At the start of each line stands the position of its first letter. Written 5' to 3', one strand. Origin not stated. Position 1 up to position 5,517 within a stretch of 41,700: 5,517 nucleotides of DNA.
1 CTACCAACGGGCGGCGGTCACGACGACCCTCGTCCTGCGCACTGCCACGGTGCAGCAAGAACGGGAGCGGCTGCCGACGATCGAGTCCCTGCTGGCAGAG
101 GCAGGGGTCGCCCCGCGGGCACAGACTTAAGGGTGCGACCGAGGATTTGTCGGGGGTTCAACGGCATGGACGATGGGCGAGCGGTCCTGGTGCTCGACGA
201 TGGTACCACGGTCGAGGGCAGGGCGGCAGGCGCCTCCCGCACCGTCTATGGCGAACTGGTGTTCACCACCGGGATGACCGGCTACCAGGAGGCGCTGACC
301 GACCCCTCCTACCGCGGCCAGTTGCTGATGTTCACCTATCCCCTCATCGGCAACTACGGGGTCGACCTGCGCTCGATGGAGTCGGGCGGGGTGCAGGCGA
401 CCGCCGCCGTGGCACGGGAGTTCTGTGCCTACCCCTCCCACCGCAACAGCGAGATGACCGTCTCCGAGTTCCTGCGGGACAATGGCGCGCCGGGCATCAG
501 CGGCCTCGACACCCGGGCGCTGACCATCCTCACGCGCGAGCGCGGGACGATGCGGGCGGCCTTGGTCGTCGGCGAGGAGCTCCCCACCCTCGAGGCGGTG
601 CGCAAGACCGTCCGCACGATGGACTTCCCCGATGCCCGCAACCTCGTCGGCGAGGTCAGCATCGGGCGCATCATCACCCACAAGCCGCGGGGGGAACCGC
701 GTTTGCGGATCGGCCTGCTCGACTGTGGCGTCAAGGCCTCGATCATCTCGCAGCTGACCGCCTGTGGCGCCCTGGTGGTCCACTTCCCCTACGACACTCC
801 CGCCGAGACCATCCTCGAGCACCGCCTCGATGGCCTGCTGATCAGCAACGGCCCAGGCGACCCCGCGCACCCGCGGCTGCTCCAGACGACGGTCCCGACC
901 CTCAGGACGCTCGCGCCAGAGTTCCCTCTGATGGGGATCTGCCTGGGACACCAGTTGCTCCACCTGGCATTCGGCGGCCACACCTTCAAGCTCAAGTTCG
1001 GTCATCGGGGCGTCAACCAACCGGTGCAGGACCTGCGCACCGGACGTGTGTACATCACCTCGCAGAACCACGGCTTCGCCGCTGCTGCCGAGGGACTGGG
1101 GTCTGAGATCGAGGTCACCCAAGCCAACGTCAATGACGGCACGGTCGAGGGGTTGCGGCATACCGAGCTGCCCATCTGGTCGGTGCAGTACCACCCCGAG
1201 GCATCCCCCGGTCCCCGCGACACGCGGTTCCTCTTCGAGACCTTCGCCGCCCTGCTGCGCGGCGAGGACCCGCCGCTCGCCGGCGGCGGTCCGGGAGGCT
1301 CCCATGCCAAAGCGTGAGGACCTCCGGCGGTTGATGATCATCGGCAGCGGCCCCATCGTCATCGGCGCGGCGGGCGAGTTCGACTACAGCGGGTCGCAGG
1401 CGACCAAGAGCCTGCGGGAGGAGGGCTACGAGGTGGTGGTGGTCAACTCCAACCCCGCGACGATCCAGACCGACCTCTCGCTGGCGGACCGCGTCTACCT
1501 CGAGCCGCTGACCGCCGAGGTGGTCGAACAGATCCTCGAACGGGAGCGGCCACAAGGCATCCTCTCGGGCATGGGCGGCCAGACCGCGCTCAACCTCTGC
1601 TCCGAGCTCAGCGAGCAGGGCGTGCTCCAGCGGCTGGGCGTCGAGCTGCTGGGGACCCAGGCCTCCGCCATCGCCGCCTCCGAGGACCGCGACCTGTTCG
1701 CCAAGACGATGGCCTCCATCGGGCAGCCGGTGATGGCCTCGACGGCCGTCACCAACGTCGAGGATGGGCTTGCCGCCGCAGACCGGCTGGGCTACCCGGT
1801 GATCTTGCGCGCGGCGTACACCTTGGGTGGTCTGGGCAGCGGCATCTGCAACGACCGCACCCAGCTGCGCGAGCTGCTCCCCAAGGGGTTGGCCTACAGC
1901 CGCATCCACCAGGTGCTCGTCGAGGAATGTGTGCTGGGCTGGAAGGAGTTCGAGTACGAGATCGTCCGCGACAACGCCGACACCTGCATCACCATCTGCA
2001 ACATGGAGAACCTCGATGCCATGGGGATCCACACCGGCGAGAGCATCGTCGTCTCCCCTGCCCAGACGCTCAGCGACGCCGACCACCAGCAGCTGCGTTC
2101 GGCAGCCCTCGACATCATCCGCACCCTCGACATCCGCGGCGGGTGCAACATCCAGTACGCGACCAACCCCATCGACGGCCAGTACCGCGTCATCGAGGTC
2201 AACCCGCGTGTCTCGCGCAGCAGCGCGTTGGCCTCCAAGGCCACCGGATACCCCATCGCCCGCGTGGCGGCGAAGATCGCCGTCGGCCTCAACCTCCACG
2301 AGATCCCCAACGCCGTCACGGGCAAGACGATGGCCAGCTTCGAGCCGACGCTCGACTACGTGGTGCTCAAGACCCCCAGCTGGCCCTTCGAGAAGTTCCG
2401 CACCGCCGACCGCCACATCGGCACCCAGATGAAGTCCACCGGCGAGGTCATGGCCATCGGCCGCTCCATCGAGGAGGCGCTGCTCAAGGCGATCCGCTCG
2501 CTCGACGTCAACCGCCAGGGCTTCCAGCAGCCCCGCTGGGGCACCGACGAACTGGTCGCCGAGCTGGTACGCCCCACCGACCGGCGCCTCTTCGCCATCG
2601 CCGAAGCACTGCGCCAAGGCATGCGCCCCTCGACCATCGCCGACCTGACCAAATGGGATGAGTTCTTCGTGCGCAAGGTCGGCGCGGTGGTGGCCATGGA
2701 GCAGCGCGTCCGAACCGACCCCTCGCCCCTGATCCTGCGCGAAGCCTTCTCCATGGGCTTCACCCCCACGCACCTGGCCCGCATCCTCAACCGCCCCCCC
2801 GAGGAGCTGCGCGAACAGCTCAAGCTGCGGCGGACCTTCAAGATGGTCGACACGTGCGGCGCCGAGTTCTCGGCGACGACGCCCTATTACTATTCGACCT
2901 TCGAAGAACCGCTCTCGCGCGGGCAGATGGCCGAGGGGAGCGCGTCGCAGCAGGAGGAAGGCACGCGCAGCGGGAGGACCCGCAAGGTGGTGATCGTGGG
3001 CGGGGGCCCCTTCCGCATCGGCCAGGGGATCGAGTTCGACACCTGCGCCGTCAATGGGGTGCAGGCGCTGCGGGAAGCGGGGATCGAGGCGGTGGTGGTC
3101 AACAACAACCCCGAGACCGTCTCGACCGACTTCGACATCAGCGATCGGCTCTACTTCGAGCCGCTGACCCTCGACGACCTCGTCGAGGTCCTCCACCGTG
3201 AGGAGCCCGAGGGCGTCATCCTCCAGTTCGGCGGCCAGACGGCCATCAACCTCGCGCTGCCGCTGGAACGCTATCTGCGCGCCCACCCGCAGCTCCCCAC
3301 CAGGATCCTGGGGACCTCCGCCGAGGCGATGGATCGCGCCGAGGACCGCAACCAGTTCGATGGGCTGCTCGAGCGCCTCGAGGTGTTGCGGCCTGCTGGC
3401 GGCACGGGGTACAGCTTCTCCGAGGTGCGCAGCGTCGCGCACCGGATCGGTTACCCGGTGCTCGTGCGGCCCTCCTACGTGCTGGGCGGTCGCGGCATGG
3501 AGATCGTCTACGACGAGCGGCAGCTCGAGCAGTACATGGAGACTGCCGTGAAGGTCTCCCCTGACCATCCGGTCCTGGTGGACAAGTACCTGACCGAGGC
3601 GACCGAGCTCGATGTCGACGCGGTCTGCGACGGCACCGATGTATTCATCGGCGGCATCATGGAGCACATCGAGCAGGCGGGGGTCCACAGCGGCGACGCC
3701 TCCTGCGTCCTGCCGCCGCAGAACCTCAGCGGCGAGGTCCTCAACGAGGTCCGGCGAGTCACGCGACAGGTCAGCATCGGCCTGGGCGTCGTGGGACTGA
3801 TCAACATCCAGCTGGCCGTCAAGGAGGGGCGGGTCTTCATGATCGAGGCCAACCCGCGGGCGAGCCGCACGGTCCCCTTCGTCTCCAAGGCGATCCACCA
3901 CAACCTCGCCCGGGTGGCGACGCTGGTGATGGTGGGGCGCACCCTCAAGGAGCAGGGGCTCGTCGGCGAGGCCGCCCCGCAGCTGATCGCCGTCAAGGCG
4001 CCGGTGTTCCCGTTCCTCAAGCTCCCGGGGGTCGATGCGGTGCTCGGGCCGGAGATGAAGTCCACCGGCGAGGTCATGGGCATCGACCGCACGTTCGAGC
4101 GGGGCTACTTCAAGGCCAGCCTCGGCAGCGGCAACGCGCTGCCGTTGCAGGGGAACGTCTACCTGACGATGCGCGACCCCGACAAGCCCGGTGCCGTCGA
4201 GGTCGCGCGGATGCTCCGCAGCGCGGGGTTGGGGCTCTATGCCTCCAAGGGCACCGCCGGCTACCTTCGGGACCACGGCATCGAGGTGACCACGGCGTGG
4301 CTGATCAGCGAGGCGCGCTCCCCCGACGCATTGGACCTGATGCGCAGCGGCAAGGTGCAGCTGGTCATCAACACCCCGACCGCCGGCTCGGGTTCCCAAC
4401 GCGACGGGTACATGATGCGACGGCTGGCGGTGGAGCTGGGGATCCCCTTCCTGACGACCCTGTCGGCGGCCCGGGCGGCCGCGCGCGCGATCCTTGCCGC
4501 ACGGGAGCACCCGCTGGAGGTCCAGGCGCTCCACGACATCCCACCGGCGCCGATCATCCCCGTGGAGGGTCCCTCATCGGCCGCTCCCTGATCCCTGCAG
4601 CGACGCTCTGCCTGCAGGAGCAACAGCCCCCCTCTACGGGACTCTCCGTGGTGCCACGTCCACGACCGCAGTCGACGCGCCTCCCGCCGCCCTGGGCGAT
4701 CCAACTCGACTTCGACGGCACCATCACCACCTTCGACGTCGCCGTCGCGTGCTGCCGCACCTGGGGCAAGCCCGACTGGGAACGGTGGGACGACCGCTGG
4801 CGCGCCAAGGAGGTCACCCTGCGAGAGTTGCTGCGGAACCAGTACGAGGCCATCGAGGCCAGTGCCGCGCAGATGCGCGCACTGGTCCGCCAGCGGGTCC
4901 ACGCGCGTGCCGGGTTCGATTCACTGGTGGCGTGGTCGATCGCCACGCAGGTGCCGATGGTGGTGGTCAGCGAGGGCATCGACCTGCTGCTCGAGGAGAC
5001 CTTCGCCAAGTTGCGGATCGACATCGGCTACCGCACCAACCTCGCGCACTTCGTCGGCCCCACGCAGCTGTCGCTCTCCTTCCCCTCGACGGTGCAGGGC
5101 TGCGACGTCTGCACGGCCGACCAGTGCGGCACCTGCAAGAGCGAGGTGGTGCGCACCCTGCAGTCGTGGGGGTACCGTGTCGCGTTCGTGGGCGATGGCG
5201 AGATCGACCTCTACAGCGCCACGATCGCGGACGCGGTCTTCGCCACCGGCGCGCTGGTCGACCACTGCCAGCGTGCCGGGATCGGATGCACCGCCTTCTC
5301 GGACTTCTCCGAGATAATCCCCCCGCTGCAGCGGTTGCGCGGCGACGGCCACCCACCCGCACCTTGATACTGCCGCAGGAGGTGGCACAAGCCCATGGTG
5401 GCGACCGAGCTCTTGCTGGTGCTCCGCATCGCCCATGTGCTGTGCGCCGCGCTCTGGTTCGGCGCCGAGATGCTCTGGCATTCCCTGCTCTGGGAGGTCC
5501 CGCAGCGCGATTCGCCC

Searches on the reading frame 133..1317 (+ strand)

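Call 11: search_protein_families(library=pfam, proteins=[window:133-1317:+], max_evalue=0.001)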
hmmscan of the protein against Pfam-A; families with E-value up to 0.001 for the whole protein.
window:133-1317:+ (394 aa): 3 families
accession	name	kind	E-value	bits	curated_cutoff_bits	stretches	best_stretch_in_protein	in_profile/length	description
PF00117.34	GATase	-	7.2e-47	159.9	22.8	1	195-372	2-188/190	Glutamine amidotransferase class-I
PF00988.28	CPSase_sm_chain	-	3.1e-46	156.7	27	1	19-143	1-125/126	Carbamoyl-phosphate synthase small chain, CPSase domain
PF07722.19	Peptidase_C26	-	2.4e-10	41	20.5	1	259-285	101-127/219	Peptidase C26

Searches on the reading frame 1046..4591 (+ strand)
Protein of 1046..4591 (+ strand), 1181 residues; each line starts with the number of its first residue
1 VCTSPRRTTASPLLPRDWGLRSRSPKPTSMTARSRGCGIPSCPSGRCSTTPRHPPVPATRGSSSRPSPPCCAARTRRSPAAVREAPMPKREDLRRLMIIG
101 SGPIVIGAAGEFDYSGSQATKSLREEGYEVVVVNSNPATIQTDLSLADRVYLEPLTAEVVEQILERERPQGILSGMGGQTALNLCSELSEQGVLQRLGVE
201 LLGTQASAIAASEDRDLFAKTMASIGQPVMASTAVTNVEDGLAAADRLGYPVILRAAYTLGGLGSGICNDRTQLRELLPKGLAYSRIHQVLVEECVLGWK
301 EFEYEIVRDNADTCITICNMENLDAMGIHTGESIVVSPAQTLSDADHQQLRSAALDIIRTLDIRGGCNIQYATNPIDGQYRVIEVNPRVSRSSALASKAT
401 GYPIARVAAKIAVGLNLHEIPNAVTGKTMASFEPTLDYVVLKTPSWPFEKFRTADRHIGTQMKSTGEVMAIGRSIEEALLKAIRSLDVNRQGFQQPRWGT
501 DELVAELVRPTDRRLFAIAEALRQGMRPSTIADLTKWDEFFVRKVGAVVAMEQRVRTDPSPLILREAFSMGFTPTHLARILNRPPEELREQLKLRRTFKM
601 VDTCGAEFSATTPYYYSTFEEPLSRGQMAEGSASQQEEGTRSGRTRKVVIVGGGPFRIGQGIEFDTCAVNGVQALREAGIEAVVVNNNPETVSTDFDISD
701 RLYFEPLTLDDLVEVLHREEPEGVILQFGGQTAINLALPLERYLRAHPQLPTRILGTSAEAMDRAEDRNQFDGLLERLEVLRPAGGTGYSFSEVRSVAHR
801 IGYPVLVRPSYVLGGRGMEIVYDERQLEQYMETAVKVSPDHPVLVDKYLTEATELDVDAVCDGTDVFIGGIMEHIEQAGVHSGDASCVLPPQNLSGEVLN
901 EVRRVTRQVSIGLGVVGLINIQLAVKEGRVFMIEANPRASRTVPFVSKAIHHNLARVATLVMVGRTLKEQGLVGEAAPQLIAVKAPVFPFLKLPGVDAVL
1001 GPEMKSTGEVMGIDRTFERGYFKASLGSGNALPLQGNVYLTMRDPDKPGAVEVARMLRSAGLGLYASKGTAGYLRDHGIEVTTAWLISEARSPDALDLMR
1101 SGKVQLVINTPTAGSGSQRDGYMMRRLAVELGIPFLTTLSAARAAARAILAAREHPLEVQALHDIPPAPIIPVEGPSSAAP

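Call 11: search_protein_families(library=pfam, proteins=[window:1046-4591:+], max_evalue=0.001)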
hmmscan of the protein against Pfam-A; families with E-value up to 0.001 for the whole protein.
window:1046-4591:+ (1181 aa): 8 families
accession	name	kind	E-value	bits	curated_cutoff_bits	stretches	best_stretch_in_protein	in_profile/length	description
PF02786.22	CPSase_L_D2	-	5.9e-104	346.6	19.8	2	214-419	1-210/211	Carbamoyl-phosphate synthase L chain, ATP binding domain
PF25596.1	CPSase_L_D1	-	4.2e-90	298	27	2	94-210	3-117/118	Carbamoyl phosphate synthase preATP-grasp domain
PF02142.27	MGS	-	4.5e-22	78.4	24.1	1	1050-1137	2-94/94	MGS-like domain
PF02787.25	CPSase_L_D3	-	1.4e-17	63.8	26.6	1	506-580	2-79/80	Carbamoyl-phosphate synthetase large chain, oligomerisation domain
PF07478.18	Dala_Dala_lig_C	-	2.1e-16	60.5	24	2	794-937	28-174/204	D-ala D-ala ligase C-terminus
PF02222.28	ATP-grasp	-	4.4e-14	53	27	1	792-939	20-163/179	ATP-grasp domain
PF15632.11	ATPgrasp_Ter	-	1.9e-07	31.3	29.1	0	346-422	45-118/131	ATP-grasp in the biosynthetic pathway with Ter operon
PF02655.19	ATP-grasp_3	-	2.1e-06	28.3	23.2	1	797-939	30-157/160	ATP-grasp domain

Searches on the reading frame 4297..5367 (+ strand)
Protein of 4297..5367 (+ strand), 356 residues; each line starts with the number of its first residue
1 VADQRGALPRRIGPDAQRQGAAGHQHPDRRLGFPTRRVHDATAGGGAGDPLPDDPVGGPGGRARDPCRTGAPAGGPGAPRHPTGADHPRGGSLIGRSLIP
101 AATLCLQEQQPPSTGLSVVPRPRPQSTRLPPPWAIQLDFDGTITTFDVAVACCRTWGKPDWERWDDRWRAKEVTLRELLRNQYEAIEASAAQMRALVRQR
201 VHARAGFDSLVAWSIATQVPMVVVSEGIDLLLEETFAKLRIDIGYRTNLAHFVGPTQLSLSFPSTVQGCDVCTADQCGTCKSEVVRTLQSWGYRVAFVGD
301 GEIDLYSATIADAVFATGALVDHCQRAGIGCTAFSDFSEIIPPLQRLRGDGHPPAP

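Call 11: search_protein_families(library=pfam, proteins=[window:4297-5367:+], max_evalue=0.001)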
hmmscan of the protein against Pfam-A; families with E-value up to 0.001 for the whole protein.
window:4297-5367:+ (356 aa): 1 family
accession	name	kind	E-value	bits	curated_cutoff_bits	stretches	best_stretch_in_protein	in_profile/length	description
PF12710.13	HAD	-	5.1e-06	27.5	27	1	137-257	3-144/189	haloacid dehalogenase-like hydrolase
